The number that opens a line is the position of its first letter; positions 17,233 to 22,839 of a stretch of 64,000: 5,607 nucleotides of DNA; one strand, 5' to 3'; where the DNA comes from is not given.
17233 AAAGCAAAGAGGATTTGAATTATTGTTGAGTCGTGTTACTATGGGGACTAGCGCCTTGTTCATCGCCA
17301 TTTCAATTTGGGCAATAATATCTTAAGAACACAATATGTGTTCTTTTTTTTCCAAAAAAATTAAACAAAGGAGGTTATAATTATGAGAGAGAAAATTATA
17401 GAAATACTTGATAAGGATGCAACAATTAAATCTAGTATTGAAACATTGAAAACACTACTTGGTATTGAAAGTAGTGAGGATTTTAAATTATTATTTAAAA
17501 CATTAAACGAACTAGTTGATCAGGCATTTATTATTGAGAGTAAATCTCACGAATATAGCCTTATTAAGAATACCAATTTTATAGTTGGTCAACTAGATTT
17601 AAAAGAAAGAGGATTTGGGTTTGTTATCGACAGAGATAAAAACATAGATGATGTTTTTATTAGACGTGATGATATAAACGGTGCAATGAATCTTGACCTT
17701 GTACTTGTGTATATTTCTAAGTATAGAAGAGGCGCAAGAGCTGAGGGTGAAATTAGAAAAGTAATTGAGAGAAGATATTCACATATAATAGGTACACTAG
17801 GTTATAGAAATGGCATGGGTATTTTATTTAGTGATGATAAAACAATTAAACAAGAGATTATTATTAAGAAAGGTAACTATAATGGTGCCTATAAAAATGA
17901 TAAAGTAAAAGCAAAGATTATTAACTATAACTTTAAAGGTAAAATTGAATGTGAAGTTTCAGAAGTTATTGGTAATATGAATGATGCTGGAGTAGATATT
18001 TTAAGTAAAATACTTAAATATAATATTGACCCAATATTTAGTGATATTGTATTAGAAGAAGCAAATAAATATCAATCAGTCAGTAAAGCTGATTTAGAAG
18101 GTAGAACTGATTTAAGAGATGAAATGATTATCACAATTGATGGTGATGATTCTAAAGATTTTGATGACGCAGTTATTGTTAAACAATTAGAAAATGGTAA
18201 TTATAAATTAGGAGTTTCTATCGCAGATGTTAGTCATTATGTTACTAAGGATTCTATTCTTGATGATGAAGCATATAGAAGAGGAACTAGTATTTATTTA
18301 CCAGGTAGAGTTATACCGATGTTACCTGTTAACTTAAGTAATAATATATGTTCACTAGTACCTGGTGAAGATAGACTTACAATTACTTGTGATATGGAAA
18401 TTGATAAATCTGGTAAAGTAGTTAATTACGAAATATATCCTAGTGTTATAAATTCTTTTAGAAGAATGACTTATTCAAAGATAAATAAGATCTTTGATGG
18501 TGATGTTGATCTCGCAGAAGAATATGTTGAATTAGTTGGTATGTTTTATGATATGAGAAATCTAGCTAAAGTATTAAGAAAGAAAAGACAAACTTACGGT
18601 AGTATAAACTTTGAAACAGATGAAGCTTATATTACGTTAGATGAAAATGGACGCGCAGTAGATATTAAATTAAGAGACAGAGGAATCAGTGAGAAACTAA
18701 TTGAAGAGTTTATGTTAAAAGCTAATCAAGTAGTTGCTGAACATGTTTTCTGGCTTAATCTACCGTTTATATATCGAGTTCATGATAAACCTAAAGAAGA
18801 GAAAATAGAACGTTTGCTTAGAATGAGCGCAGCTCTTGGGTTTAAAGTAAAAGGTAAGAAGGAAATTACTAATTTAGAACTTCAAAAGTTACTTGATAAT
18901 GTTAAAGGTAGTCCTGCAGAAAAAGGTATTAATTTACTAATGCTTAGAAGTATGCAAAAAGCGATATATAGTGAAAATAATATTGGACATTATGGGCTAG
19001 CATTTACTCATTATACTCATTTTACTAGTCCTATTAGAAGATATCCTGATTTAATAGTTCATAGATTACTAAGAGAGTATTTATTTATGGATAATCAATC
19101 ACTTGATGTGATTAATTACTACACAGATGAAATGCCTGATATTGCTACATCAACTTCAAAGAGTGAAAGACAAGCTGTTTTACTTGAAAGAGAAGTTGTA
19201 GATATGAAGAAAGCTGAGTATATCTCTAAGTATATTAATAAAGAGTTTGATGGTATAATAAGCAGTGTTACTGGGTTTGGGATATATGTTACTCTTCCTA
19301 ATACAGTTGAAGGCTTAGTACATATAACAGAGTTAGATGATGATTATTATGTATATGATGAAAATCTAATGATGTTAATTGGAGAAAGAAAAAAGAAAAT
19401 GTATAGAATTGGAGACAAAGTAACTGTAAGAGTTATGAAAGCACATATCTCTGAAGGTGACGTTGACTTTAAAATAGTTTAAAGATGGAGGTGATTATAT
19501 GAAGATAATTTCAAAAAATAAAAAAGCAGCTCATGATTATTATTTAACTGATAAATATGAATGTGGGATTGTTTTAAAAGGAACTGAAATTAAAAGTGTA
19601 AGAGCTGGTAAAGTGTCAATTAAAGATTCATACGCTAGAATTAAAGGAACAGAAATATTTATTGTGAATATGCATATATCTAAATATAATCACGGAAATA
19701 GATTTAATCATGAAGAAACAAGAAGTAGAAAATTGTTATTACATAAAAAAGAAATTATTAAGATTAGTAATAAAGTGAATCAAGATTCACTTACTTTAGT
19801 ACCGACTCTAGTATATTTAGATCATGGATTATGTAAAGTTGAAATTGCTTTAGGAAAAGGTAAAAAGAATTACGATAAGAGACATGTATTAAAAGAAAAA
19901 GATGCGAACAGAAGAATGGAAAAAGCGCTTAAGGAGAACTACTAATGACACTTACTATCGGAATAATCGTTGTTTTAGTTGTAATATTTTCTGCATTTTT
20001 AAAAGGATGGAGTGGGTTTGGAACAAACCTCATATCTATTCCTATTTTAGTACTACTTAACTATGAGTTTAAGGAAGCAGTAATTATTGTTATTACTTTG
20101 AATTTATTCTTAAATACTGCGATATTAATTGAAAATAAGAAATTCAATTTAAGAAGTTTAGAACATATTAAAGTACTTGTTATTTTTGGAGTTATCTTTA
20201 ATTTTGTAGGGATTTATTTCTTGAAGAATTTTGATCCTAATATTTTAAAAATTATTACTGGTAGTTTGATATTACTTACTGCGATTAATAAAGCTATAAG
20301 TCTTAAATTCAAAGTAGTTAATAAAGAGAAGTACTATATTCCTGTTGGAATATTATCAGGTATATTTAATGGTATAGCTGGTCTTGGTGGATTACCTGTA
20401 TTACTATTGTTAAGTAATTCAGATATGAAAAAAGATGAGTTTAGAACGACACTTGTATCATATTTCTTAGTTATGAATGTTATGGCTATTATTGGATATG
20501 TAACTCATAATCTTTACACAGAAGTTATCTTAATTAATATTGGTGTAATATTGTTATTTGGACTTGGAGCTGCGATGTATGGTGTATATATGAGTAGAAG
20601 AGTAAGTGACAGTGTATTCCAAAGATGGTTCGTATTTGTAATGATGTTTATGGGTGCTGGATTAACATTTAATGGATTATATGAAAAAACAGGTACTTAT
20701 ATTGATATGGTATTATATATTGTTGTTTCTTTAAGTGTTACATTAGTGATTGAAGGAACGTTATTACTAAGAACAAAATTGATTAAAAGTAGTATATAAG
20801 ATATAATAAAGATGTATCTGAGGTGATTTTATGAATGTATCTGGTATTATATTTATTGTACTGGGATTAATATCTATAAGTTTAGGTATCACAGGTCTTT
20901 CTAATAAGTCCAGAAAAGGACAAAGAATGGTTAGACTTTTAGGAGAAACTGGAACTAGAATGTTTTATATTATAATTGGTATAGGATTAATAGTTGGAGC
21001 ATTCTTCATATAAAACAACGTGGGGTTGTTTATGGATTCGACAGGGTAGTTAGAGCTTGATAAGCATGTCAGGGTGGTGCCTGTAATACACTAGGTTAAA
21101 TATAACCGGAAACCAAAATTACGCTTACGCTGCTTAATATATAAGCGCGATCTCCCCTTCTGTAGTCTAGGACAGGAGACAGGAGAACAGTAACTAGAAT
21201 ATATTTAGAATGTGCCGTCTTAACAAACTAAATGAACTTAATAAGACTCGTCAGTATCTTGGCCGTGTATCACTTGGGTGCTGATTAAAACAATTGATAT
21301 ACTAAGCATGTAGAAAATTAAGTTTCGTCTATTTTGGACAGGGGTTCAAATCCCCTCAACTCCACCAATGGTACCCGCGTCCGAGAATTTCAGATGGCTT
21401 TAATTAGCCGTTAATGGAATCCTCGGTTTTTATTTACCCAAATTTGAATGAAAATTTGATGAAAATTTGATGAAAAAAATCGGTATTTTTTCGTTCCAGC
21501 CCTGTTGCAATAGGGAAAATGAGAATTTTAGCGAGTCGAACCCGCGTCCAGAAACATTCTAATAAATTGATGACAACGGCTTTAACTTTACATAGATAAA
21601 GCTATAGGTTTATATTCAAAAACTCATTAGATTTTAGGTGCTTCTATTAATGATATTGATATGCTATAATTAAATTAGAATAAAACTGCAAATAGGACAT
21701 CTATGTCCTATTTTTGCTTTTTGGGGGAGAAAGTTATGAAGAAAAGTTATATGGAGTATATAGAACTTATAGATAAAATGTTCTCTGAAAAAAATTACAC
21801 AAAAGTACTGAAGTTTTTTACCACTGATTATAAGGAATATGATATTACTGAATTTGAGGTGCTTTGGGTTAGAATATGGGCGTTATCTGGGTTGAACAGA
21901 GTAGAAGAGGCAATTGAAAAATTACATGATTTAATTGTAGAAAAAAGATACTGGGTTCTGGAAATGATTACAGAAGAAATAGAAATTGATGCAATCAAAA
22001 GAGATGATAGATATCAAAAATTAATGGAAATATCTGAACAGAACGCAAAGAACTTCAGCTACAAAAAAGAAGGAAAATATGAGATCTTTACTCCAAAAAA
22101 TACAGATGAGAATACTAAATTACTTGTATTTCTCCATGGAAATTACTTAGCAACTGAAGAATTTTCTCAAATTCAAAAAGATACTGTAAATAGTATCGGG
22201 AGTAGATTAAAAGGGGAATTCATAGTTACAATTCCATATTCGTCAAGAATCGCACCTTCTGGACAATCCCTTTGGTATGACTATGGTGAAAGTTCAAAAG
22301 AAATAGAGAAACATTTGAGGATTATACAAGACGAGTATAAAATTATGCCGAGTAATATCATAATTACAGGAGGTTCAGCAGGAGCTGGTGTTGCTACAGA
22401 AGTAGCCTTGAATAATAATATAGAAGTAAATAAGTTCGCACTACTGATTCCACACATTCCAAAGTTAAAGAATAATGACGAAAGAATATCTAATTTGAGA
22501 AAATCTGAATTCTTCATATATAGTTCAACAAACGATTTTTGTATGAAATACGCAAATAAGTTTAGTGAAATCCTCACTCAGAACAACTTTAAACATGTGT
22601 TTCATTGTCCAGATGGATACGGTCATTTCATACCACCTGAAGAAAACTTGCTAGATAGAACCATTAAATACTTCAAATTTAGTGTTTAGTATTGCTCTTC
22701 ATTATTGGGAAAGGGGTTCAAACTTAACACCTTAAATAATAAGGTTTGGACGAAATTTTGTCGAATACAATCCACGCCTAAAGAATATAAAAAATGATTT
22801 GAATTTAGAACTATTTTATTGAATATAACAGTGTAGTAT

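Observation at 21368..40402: Nineteen-kb string of integrase-less cargo modules downstream of ssrA, each terminated by a decayed copy of the tmRNA 3' end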

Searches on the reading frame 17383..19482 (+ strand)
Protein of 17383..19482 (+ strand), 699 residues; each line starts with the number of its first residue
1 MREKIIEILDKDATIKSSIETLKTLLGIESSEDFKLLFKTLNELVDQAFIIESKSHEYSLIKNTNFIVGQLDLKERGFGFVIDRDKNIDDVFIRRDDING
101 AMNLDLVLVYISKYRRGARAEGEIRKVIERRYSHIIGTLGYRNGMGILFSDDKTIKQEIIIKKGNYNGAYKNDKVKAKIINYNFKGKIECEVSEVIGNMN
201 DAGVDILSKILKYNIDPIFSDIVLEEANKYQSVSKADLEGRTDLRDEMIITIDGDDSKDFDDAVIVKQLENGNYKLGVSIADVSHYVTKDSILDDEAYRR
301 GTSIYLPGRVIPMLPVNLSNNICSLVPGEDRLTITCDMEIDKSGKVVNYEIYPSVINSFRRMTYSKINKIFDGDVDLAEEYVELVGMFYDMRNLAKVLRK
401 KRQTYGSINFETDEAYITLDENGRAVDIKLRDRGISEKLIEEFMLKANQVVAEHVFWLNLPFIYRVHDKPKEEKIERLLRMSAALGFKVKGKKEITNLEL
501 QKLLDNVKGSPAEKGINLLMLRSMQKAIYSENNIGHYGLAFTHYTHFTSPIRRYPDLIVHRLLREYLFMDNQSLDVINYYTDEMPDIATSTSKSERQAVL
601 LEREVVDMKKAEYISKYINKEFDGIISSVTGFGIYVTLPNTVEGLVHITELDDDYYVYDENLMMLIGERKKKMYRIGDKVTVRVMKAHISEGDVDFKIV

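Call 9: search_protein_families(library=pfam, proteins=[window:17383-19482:+])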
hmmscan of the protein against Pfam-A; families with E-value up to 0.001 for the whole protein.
window:17383-19482:+ (699 aa): 5 families
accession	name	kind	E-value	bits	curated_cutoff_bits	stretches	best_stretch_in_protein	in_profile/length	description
PF00773.25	RNB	-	1e-117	393.5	29.3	1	241-567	1-324/326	RNB domain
PF17876.7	CSD2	-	2.2e-22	79.3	26.2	2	150-220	4-74/74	Cold shock domain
PF08206.17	OB_RNB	-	3.4e-14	52.7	24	1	69-127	1-58/58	Ribonuclease B OB domain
PF00575.29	S1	-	2.6e-09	37.8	22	1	619-686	5-61/74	S1 RNA binding domain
PF22896.3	OB_RNR_1st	-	3.4e-07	30.8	28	1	38-114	17-94/99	Ribonuclease R, OB first domain, N-terminal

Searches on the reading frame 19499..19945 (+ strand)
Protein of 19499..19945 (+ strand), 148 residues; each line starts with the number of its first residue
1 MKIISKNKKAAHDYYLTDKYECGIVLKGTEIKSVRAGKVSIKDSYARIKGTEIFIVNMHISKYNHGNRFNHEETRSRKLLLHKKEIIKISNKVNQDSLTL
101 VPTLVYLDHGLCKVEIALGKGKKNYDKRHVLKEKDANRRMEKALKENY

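Call 9: search_protein_families(library=pfam, proteins=[window:19499-19945:+])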
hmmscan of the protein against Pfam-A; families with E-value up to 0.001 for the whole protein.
window:19499-19945:+ (148 aa): 1 family
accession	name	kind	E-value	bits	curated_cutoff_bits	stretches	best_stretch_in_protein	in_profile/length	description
PF01668.23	SmpB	-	6.1e-59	198.5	27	1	4-146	1-143/143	SmpB protein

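Call 10: find_related_loci(query=window:19499-19945:+, collection=genome_contigs, flank=10000)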
Query window:19499-19945:+ (148 aa) in genome_contigs; peptide patterns used: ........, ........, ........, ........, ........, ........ (x = any residue, [..] = any of these).
399 stretches matched a pattern; 206 encode a relative of the query (tblastn E <= 1e-3); the best 80 are kept; 80 distinct loci.
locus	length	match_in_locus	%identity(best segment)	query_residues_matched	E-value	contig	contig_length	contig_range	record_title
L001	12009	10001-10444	98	1-148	4e-94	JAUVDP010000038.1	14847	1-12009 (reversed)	MAG: Mycoplasmatota bacterium isolate CSMAG_300 CSMAG_300_k141_1295681_length_14847_cov_8.9880, whole genome shotgun seq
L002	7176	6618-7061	78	1-148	2e-74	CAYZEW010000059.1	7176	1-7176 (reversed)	MAG TPA_asm: uncultured Candidatus Izemoplasmatales bacterium isolate binchicken_co256_5 genome assembly, contig: NODE_3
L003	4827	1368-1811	74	1-148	8e-73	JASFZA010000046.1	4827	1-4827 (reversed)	MAG: Candidatus Izemoplasma sp. isolate MAY_MAG_00013 ALL_000000022130, whole genome shotgun sequence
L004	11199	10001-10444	75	1-148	8e-73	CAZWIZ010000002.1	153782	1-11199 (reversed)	MAG TPA_asm: uncultured Candidatus Izemoplasmatales bacterium isolate binchicken_co357_106 genome assembly, contig: NODE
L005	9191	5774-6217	78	1-148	2e-72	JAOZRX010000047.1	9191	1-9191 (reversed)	MAG: Candidatus Izemoplasma sp. isolate GMC6.maxbin2.120_sub GMC6_9323_length_9191_cov_10.518279, whole genome shotgun s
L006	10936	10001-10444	66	1-148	2e-62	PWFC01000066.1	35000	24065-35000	MAG: Mollicutes bacterium isolate T1Sed10_57 T1-Sed10-C774, whole genome shotgun sequence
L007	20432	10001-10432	65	1-144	6e-61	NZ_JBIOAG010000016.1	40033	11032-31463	Liberiplasma polymorphum strain C05PYG 16, whole genome shotgun sequence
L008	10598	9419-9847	64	1-142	6e-58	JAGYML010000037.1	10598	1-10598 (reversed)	Bacterium isolate M55B118 37, whole genome shotgun sequence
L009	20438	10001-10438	59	1-146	8e-58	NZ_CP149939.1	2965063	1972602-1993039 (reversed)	Tepidibacillus marianensis strain LSZ-M11000 chromosome, complete genome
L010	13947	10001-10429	64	1-142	7e-58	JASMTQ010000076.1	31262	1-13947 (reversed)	MAG: Bacillales bacterium isolate GSC-VFA-60_REP14 CoA_60C_k149_135186, whole genome shotgun sequence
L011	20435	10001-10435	58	2-146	2e-54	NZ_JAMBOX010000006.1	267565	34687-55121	Neobacillus niacini strain MER531 NODE_6_, whole genome shotgun sequence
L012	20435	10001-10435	58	2-146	2e-54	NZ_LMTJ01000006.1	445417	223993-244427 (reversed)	Bacillus sp. FJAT-29814 scaffold6, whole genome shotgun sequence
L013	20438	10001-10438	57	3-148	9e-54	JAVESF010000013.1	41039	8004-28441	MAG: Acholeplasma sp. isolate BF1_46 scaffold_1561_c1_biofilm_2017, whole genome shotgun sequence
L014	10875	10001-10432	60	1-143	1e-53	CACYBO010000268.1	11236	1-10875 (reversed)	MAG: uncultured Clostridiales bacterium isolate RUG11791 genome assembly, contig: RUG11791_asm_268, whole genome shotgun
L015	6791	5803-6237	55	2-146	1e-52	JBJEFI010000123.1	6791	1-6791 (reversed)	MAG: Bacillaceae bacterium isolate LOHA05_bin.020 NODE_5461_length_6791_cov_15.383907, whole genome shotgun sequence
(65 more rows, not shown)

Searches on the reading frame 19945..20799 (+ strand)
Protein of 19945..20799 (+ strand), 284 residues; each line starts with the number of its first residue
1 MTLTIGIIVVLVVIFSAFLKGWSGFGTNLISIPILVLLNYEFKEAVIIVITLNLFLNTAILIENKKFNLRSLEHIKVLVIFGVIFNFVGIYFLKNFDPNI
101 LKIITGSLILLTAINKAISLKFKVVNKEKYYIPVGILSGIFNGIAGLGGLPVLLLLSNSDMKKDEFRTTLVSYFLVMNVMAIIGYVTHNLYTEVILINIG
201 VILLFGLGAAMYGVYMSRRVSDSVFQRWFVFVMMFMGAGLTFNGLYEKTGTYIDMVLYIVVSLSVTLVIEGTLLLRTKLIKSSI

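Call 9: search_protein_families(library=pfam, proteins=[window:19945-20799:+])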
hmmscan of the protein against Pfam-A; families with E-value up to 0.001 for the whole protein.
window:19945-20799:+ (284 aa): 1 family
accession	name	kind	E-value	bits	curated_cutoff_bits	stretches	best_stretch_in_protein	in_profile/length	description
PF01925.25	TauE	-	4.9e-27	95.6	32.6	1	10-239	2-236/237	Sulfite exporter TauE/SafE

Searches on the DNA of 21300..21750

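Call 28: search_rna_families(source=window, start=21300, end=21750, threshold=evalue, max_evalue=10)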
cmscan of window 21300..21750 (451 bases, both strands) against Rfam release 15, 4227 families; matches with E-value up to 10: 12.
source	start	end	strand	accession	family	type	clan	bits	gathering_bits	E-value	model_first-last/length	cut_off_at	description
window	21300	21367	+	RF00023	tmRNA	Gene;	CL00001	59.2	47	9e-23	306-374/374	5'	transfer-messenger RNA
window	21427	21519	+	RF01592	plasmodium_snoR17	Gene; snRNA; snoRNA; CD-box;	-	22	51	4.7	1-80/80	no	small nucleolar RNA snoR17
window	21424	21479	+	RF03956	mir-737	Gene; miRNA;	-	19.5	60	1.8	1-63/63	no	mir-737 microRNA precursor family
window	21617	21728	+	RF00121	MicC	Gene; sRNA;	-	18.4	90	3.2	1-123/123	no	MicC RNA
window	21334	21415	+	RF02561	CbSR12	Gene; sRNA;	-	17.5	195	0.43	1-148/148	no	Coxiella burnetii sRNA 12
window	21461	21492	+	RF00204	snoR12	Gene; snRNA; snoRNA; CD-box;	-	16.5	39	3.1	1-83/83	no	Small nucleolar RNA R12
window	21446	21498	+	RF04103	mir-8356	Gene; miRNA;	-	15.7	70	4.5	1-65/65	no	mir-8356 microRNA precursor family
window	21423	21485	+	RF01898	mir-363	Gene; miRNA;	CL00110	15.6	58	1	9-73/80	no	mir-363 microRNA precursor family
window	21341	21355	+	RF01684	mascRNA-menRNA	Gene;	-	13.5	42.5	7.8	34-48/56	no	MALAT1-associated small cytoplasmic RNA/MEN beta RNA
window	21329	21364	-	RF04351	Plastid-psbl-rps4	Cis-reg;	-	13.3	68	7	1-53/53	no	Plastid-psbl-rps4 3UTR RNA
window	21429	21573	+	RF03532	SQ2397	Cis-reg;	-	13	100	9.6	1-243/243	no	Cis-regulator of HTH transcription factor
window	21500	21553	-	RF01850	beta_tmRNA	Gene;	CL00001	9.4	84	0.87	78-165/331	no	Betaproteobacteria transfer-messenger RNA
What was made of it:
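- Tried and rejected: A permissive Rfam scan of 21300-21750 gave only noise apart from tmRNA (call 28).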

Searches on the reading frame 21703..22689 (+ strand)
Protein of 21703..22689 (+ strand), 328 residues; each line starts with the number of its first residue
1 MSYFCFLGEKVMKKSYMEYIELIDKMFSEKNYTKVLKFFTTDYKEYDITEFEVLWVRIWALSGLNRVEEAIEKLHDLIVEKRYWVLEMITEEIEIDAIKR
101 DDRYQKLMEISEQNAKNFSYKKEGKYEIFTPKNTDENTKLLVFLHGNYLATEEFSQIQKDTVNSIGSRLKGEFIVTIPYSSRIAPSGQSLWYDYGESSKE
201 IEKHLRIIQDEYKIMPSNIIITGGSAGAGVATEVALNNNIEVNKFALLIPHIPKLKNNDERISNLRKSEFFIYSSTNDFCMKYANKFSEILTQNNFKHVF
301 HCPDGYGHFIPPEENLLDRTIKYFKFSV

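Call 9: search_protein_families(library=pfam, proteins=[window:21703-22689:+])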
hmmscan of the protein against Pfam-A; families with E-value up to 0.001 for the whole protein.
window:21703-22689:+ (328 aa): 3 families
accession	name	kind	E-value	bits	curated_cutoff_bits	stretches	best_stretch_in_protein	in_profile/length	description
PF20434.5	BD-FAE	-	2.5e-06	27.6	26.8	1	127-241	2-116/215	BD-FAE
PF22316.2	ABhydrolase-like_N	-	0.00052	20.3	27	1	25-115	11-102/106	A/B hydrolase-like, N-terminal domain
PF07859.19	Abhydrolase_3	-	0.0007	19.8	25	1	205-283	63-143/210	alpha/beta hydrolase fold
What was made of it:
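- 21703..22689 (+): Module 1 cargo: alpha/beta-hydrolase (esterase-like) gene. Pfam BD-FAE / Abhydrolase_3, call 9.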
